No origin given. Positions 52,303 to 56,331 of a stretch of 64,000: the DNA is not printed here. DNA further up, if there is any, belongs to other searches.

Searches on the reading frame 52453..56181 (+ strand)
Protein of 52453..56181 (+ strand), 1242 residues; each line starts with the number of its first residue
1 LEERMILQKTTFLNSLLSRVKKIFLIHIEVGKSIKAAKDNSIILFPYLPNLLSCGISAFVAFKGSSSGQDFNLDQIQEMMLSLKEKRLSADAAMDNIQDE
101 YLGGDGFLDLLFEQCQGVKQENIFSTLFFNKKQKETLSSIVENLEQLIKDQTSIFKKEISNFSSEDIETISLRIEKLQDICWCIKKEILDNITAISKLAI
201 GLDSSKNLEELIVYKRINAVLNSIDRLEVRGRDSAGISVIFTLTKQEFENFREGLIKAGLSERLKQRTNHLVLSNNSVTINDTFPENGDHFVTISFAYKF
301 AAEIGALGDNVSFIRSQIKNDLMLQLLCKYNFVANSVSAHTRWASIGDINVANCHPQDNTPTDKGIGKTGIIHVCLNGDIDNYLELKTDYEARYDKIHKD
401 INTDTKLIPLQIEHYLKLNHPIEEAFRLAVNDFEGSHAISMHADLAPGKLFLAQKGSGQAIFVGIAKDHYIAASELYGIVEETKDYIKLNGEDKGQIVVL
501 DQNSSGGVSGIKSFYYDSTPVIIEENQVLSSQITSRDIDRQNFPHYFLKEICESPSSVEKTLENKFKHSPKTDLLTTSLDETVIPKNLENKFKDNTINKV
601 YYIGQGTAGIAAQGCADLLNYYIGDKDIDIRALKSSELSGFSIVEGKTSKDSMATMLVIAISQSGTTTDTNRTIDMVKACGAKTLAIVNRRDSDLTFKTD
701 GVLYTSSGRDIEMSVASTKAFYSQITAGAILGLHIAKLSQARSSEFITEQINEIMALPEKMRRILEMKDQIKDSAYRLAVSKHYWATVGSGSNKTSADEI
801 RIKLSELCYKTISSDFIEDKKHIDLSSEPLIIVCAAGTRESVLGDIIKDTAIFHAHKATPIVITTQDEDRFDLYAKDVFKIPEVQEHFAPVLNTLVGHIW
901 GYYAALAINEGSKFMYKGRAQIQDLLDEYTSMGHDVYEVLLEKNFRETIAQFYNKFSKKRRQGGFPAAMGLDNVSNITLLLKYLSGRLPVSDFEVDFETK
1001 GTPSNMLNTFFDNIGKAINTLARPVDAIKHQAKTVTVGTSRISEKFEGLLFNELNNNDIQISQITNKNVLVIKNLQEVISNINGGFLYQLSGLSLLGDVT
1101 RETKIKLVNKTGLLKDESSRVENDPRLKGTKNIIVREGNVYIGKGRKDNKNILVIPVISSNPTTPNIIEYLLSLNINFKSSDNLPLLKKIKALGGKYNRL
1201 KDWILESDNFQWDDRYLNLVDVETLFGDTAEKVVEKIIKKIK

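Call 79: search_protein_families(library=pfam, proteins=[window:52453-56181:+], max_evalue=0.00001)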
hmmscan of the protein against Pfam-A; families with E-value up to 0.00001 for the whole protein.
window:52453-56181:+ (1242 aa): 1 family
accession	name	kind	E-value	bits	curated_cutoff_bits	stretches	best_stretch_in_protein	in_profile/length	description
PF01380.27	SIS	-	2.2e-13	50.6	25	1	655-729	54-126/131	SIS domain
